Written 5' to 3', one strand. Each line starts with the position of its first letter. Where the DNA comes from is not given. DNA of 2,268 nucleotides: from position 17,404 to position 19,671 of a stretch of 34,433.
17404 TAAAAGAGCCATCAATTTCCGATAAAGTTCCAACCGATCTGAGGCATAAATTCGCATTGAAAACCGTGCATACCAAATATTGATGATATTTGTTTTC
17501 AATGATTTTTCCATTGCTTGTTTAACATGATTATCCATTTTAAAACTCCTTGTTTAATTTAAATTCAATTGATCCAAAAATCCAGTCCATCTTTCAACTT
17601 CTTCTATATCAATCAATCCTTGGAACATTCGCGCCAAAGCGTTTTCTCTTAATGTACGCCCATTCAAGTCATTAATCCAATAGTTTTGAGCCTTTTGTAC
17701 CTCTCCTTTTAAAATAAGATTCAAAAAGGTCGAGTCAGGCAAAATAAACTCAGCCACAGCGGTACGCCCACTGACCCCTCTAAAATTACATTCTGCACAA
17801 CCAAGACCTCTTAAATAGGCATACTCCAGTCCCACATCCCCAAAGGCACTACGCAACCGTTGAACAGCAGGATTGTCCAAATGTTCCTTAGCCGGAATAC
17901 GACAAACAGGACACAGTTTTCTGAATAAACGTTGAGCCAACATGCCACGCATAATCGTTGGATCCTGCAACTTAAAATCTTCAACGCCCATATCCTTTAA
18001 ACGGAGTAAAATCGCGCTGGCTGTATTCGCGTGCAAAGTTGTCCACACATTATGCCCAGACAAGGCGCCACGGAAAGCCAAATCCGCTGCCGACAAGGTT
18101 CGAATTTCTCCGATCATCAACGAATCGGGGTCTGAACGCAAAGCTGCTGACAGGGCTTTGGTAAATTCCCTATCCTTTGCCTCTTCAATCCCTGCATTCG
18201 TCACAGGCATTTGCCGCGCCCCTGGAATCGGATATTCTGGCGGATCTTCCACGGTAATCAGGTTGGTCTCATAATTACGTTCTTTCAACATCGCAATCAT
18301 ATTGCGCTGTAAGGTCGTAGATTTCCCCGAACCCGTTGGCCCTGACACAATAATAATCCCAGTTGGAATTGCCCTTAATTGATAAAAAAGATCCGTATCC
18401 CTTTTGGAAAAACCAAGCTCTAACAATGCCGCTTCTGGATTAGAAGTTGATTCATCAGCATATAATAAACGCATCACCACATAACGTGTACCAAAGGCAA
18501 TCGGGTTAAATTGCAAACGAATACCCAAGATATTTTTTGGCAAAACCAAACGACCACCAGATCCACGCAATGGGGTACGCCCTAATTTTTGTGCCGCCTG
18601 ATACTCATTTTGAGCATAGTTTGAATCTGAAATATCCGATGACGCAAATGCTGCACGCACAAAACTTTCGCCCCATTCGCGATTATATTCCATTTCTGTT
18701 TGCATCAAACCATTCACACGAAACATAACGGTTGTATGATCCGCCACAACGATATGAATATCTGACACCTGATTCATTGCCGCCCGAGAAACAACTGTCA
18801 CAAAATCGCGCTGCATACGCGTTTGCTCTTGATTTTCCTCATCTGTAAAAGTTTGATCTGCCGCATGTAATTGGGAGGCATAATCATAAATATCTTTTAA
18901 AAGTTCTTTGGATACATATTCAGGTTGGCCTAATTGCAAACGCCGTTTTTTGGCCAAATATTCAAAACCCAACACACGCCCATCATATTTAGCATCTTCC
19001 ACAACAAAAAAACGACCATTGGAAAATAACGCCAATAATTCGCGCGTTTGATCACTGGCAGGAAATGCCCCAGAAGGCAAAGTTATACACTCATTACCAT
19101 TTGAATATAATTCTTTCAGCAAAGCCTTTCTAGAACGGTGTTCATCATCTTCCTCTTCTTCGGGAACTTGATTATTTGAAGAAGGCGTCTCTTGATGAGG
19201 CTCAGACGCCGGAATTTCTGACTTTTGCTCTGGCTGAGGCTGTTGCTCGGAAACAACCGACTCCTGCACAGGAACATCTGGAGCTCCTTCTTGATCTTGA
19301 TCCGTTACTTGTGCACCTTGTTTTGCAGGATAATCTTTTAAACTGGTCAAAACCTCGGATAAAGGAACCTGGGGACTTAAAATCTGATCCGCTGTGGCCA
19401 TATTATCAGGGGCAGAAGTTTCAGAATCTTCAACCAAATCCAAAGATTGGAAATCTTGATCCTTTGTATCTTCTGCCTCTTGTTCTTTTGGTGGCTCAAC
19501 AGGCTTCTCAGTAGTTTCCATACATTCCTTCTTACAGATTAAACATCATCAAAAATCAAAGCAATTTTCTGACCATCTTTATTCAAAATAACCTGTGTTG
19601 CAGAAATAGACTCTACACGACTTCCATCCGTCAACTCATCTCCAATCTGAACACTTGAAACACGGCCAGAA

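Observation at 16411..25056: Seven-gene type IVb pilus-like machine (R64 pilL-pilR colinear) with no pilin, prepilin peptidase or retraction ATPase in cis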

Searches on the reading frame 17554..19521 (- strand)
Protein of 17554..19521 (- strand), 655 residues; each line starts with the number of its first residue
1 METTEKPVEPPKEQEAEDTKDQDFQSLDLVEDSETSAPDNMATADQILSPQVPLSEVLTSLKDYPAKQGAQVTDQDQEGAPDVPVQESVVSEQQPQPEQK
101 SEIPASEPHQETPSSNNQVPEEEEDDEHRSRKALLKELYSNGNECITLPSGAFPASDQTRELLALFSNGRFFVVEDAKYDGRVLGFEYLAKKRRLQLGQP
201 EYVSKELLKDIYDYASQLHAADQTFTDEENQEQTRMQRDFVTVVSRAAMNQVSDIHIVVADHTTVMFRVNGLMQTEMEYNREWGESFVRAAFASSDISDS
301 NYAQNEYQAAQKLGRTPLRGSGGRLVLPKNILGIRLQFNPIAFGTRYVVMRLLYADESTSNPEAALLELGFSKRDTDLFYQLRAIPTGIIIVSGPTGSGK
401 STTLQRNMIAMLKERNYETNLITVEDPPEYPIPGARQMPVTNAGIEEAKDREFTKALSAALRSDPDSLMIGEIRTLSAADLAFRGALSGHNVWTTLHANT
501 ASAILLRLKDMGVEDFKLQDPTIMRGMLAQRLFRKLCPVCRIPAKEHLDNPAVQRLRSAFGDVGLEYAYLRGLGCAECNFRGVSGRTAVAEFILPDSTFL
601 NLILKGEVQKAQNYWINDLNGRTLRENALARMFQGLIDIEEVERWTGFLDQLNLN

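Call 4: search_protein_families(library=pfam, proteins=[window:17554-19521:-], max_evalue=0.1)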
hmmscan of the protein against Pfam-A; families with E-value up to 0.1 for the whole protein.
window:17554-19521:- (655 aa): 13 families
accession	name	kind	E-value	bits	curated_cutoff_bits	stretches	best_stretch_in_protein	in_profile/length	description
PF00437.27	T2SSE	-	3.2e-68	230.5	24.9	1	232-644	4-370/370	Type II/IV secretion system protein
PF25199.1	nSTAND_NTPase5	-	0.0012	19.2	34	1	388-421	42-75/145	Novel STAND NTPase 5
PF23813.1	AdfA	-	0.0051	16.7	27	1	209-311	9-110/211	Anti-DarT factor A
PF13401.12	AAA_22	-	0.0064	17.2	27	1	388-424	6-41/130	AAA domain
PF13238.12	AAA_18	-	0.01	16.8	29.4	0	390-406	1-17/128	AAA domain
PF13191.12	AAA_16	-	0.013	16.5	32.6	0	379-406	16-43/167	AAA ATPase domain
PF00270.35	DEAD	-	0.018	15.2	26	1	381-417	4-44/167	DEAD/DEAH box helicase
PF13555.12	AAA_29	-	0.02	15.1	27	1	386-411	21-46/61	P-loop containing region of AAA domain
PF01580.24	FtsK_SpoIIIE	-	0.022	14.7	24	1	364-410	17-61/221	FtsK/SpoIIIE family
PF06745.19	ATPase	-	0.022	14.6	26.6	1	389-439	21-71/231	KaiC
PF20720.3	nSTAND3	-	0.042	14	27.2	1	388-426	18-53/155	Novel STAND NTPase 3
PF12775.13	AAA_7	-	0.052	13.5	25.8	0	390-423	36-68/181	P-loop containing dynein motor region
PF03266.21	NTPase_1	-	0.069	13.4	23.9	0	390-420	2-31/168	NTPase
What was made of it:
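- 17554..19521 (-): g6: PilQ-type assembly ATPase (GspE/PilB family) with a variable acidic N-terminal extension of about 130 aa. PF00437 at 230 bits (call 4).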

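Call 5: search_protein_families(library=ncbifam, proteins=[window:17554-19521:-], max_evalue=0.1)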
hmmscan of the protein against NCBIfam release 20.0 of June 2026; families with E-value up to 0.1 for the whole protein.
window:17554-19521:- (655 aa): 19 families
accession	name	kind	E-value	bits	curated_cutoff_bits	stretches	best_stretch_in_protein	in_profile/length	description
TIGR02533.1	type_II_gspE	equivalog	1e-70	238.8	630.25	1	210-646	83-486/486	type II secretion system ATPase GspE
TIGR02538.1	type_IV_pilB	equivalog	1.2e-59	202.4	675.65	1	210-646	155-562/564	type IV-A pilus assembly ATPase PilB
NF007755.0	PRK10436.1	equivalog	5.1e-54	183.7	617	1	223-648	71-461/465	type II secretion system protein GspE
NF053534.1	T4PilAsmATPsTfpB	equivalog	5.2e-53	180.3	850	1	252-644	217-580/584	type IV pilus assembly ATPase TfpB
NF041000.1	ATPase_ComGA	equivalog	2.1e-39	135.2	300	1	243-533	3-265/267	competence type IV pilus ATPase ComGA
TIGR01420.1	pilT_fam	subfamily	1.2e-30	106.9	319.1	1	378-536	113-271/343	PilT/PilU family type 4a pilus ATPase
TIGR02525.1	plasmid_TraJ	equivalog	8.2e-18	64.5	368.3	1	376-511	139-272/372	plasmid transfer ATPase TraJ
NF058587.1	archaellum_moto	equivalog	4.7e-17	61.9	550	1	390-509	278-394/527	archaellum flagellar ATPase motor FlaI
TIGR02788.1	VirB11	equivalog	4.9e-13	48.8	249.95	1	361-513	119-267/308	P-type DNA transfer ATPase VirB11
TIGR02524.1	dot_icm_DotB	equivalog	4.1e-12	46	463.3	1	387-508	134-256/358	Dot/Icm type IV secretion system ATPase DotB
TIGR02782.1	TrbB_P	equivalog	5.7e-12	45.5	304.55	1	390-511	139-255/303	P-type conjugative transfer ATPase TrbB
TIGR03819.1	heli_sec_ATPase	hypoth_equivalog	1.3e-11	44.3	373.15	1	390-512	181-301/340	TadA family conjugal transfer-associated ATPase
NF010407.0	PRK13833.1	subfamily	2.3e-09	37.1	499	1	390-514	147-265/323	conjugal transfer protein TrbB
NF010469.0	PRK13894.1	subfamily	2.7e-09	36.8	508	1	390-511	152-267/320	conjugal transfer ATPase TrbB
NF053672.1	bindosome_BasE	exception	5.3e-09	35.3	1000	1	391-517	274-397/512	bindosome assembly system ATPase subunit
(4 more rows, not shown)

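Call 8: find_encoding_contigs(protein=window:17554-19521:-, flank=10000, max_places=6)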
Protein window:17554-19521:- (655 aa): no gene with exactly this product is on record in the collection.
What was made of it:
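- Tried and rejected: Exact look-up of the window's ATPase (call 8).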

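Call 9: find_homologous_proteins(query=window:17554-19521:-, max_evalue=1e-10)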
Query window:17554-19521:- (655 aa): 3482 proteins with E <= 1e-10 among 8000 candidates; the best 120 are listed.
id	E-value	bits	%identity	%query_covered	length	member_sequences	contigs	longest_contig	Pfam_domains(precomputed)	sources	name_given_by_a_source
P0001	0.0e+0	1471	100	100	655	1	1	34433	PF00437.27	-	-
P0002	0.0e+0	1267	87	100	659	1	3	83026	PF00437.27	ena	-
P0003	0.0e+0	1224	84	100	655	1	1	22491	PF00437.27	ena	-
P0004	0.0e+0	1216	83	100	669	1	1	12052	PF00437.27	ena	-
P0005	0.0e+0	1210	82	100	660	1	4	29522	PF00437.27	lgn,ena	-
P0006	0.0e+0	1199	82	100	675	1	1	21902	PF00437.27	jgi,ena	-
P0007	0.0e+0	1191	80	100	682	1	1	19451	PF00437.27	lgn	-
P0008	0.0e+0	1187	82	98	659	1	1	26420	PF00437.27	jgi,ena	-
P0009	0.0e+0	1148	80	100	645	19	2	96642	PF00437.27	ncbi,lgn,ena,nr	ncbi:MAG: Flp pilus assembly complex ATPase component TadA [Alphaproteobacteria bacterium]|nr:Flp pi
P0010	0.0e+0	1134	79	100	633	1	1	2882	PF00437.27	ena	-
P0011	0.0e+0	1102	82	94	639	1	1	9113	PF00437.27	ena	-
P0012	0.0e+0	1086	79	96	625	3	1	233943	PF00437.27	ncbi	-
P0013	0.0e+0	1086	78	98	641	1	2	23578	PF00437.27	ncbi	-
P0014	0.0e+0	1078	78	95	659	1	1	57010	PF00437.27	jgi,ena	-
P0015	0.0e+0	1076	77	95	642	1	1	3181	PF00437.27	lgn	-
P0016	0.0e+0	1073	75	98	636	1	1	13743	PF00437.27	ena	-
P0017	0.0e+0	1061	75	98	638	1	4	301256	PF00437.27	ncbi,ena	-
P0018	0.0e+0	1057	75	95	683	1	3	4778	PF00437.27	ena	-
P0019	0.0e+0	1054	73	99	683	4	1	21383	PF00437.27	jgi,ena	-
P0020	0.0e+0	1052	73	97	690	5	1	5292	PF00437.27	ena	-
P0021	6.5e-295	998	71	96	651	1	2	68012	PF00437.27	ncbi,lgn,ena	-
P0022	8.5e-294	994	70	95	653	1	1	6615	PF00437.27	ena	-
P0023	1.1e-293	993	71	95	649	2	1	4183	PF00437.27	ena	-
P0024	1.5e-293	993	70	95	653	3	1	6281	PF00437.27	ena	-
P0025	8.3e-292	987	70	96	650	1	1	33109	PF00437.27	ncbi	-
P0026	1.5e-291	986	69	98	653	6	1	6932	PF00437.27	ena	-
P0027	1.9e-291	986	70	94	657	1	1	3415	PF00437.27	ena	-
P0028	1.9e-291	986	71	94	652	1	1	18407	PF00437.27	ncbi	ncbi:MAG: GspE/PulE family protein [Alphaproteobacteria bacterium]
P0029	2.6e-291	986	70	96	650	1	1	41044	PF00437.27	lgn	-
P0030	5.1e-291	985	71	94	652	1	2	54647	PF00437.27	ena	-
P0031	6.9e-291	984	71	94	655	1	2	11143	PF00437.27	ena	-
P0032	1.3e-289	980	69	95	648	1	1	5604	PF00437.27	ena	-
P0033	1.2e-288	977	70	94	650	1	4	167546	PF00437.27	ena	-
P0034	1.3e-288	977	68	98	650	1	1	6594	PF00437.27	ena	-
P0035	1.5e-288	977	70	94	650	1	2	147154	PF00437.27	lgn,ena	-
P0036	1.6e-288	976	70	94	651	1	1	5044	PF00437.27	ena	-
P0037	2.2e-288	976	67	99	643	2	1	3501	PF00437.27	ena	-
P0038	1.9e-287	973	70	95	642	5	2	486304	PF00437.27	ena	-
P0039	3.3e-287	972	70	96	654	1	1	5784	PF00437.27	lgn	-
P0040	4.9e-287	971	69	95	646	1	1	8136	PF00437.27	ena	-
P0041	5.1e-287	971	71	93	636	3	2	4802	PF00437.27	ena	-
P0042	7.2e-286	968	70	94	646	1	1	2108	PF00437.27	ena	-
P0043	6.2e-285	965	68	98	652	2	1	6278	PF00437.27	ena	-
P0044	1.2e-284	964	71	93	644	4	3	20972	PF00437.27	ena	-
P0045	2.4e-284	963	70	96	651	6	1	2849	PF00437.27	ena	-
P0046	2.4e-282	956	71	93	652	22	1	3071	PF00437.27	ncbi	-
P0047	2.2e-279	946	76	84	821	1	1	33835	PF00437.27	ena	-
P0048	5.1e-279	945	69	93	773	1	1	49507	PF00437.27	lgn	-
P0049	9.4e-279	944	76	84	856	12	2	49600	PF00437.27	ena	-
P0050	1.2e-278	944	79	79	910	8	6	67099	PF00437.27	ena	-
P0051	6.5e-278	941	67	99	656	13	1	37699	PF00437.27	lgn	-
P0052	6.8e-278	941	75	83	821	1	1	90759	PF00437.27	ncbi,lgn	-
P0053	1.1e-277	941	77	81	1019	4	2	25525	PF00437.27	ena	-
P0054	1.7e-277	940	79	79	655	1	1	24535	PF00437.27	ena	-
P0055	1.9e-277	940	79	79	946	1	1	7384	PF00437.27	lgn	-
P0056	2.7e-277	939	79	79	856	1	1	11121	PF00437.27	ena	-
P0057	4.9e-277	938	76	83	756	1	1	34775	PF00437.27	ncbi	-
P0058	2.8e-276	936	78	79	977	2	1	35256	PF00437.27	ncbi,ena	-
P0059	7.3e-276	935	78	79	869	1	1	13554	PF00437.27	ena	-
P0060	6.5e-274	928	69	93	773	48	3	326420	PF00437.27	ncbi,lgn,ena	-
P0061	7.2e-274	928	66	96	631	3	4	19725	PF00437.27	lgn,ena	-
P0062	1.2e-273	927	69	93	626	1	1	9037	PF00437.27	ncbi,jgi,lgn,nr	ncbi:MAG: Flp pilus assembly complex ATPase component TadA [Lactobacillales bacterium]|jgi:type II s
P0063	1.3e-273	927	70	89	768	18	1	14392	PF00437.27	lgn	-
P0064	2.0e-273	927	72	87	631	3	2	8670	PF00437.27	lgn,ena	-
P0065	4.0e-273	926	67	97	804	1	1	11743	PF00437.27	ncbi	-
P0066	4.3e-273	925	74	83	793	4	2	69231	PF00437.27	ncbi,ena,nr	ncbi:MAG: Flp pilus assembly complex ATPase component TadA [Alphaproteobacteria bacterium]|nr:Flp pi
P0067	1.6e-271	920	66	95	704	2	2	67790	PF00437.27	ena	-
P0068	4.9e-271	919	66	98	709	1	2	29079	PF00437.27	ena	-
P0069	4.3e-270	916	67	92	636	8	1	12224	PF00437.27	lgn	-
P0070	9.5e-270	914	76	80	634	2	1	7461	PF00437.27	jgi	-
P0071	1.9e-269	913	75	79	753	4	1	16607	PF00437.27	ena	-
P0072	2.0e-269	913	65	98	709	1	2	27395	PF00437.27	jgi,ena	-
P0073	7.5e-269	911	78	79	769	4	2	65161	PF00437.27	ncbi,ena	-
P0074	2.6e-268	910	75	80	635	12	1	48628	PF00437.27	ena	-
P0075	2.9e-268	909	71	86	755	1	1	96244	PF00437.27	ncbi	-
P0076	8.9e-268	908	75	80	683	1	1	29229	PF00437.27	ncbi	-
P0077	9.6e-268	908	65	96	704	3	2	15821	PF00437.27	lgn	-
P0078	1.8e-267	907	72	85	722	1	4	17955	PF00437.27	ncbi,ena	-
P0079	2.1e-267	907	93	66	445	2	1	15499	PF00437.27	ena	-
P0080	2.6e-267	906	71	85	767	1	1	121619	PF00437.27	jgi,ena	-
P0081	2.8e-267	906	76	79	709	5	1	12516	PF00437.27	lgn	-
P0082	1.2e-266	904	68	89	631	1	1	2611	PF00437.27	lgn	-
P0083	1.2e-266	904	72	88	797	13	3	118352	PF00437.27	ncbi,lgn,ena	-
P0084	2.6e-266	903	75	79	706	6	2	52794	PF00437.27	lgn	-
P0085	2.6e-266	903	75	79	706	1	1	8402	PF00437.27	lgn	-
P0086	4.0e-266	902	64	94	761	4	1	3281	PF00437.27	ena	-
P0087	4.4e-266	902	75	79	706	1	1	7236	PF00437.27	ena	-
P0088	4.5e-266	902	76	79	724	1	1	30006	PF00437.27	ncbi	-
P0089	4.9e-266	902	75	79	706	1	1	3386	PF00437.27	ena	-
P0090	6.0e-266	902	75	79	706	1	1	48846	PF00437.27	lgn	-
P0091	6.2e-266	902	75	79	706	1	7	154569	PF00437.27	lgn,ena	-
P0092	6.3e-266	902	75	79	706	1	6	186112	PF00437.27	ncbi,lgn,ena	-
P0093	6.3e-266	902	75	79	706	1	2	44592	PF00437.27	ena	-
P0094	1.0e-265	901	75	79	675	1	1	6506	PF00437.27,PF04886.17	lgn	-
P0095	1.5e-265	901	75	79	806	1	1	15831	PF00437.27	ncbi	-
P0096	1.5e-265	901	70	87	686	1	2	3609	PF00437.27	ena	-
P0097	1.5e-265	900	76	79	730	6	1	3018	PF00437.27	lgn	-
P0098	4.4e-265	899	70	87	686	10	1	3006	PF00437.27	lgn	-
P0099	4.6e-265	899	64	96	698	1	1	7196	PF00437.27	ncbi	-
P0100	4.8e-265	899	72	85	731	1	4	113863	PF00437.27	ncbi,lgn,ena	-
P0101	5.7e-265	899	68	89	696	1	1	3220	PF00437.27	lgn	-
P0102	1.4e-264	897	75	79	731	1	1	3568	PF00437.27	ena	-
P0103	2.0e-264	897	68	89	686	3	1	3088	PF00437.27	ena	-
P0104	4.2e-264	896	75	79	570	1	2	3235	PF00437.27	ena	-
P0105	7.1e-264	895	75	79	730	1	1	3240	PF00437.27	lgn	-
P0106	1.1e-263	894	74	80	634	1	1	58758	PF00437.27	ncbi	-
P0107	1.8e-263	894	74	82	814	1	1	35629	PF00437.27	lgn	-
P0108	5.3e-262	889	71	83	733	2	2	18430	PF00437.27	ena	-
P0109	8.2e-262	888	68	88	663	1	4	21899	PF00437.27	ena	-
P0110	6.3e-261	885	72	82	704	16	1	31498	PF00437.27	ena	-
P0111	2.7e-259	880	65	92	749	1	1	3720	PF00437.27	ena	-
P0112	3.0e-259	880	70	82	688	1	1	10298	PF00437.27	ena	-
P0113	8.7e-259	878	63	96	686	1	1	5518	PF00437.27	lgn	-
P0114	1.1e-258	878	65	90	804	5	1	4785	PF00437.27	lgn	-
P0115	1.4e-258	877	64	93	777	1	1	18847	PF00437.27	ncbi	-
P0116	2.3e-258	877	64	93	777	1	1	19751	PF00437.27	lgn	-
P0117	3.1e-258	876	69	85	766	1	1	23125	PF00437.27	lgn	-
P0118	3.1e-258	876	64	93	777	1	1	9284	PF00437.27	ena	-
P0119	7.5e-258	875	73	79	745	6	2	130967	PF00437.27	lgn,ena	-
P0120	1.1e-257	875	68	85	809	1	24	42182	PF00437.27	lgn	-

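Call 10: find_encoding_contigs(protein=P0002, flank=10000, max_places=2)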
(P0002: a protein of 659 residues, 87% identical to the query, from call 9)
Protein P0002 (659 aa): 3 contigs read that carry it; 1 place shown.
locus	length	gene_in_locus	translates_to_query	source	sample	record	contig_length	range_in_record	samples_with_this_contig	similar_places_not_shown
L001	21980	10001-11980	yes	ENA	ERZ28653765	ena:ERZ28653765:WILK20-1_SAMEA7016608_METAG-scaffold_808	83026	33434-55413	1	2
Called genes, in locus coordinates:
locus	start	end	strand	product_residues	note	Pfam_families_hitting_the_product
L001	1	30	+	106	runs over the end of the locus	PF05656:DUF805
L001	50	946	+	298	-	-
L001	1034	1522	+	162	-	-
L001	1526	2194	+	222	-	PF00072:Response_reg, PF00486:Trans_reg_C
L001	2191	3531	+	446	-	PF00512:HisKA, PF02518:HATPase_c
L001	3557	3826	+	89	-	-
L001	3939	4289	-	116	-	PF04956:TrbC (weak)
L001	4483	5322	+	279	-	-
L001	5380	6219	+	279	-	PF10671:TcpQ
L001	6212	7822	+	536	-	PF00263:Secretin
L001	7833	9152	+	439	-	PF06864:PAP_PilO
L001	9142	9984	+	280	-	-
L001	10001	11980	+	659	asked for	PF00437:T2SSE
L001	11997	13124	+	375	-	PF00482:T2SSF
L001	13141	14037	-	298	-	PF00023:Ank (faint), PF12796:Ank_2, PF13606:Ank_3 (faint), PF13637:Ank_4 (weak)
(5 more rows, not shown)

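Call 11: find_encoding_contigs(protein=P0038, flank=10000, max_places=2)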
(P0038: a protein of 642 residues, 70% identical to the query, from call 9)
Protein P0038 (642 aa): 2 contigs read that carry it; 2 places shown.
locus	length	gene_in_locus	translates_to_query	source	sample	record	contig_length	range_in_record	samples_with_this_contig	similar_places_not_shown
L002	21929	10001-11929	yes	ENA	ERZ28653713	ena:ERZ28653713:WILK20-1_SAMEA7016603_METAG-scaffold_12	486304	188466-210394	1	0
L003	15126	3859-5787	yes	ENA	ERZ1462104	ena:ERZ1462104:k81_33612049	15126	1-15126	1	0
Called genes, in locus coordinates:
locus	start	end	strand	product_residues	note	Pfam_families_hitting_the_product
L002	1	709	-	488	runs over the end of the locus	PF01425:Amidase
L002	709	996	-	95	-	PF02686:GatC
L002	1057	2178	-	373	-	PF13439:Glyco_transf_4, PF13579:Glyco_trans_4_4, PF00534:Glycos_transf_1, PF13692:Glyco_trans_1_4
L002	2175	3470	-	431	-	PF05496:RuvB_N, PF14532:Sigma54_activ_2 (faint), PF00004:AAA, PF07728:AAA_5 (weak), PF13173:AAA_14 (faint), PF16193:AAA_assoc_2, PF12002:MgsA_C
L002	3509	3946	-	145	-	-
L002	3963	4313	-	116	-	PF04956:TrbC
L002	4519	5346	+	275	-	-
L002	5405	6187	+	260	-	PF10671:TcpQ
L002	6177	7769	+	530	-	PF00263:Secretin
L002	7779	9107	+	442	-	PF06864:PAP_PilO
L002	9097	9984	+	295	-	-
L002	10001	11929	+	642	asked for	PF00437:T2SSE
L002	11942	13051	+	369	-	PF00482:T2SSF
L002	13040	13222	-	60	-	-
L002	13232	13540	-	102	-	-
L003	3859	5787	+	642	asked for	PF00437:T2SSE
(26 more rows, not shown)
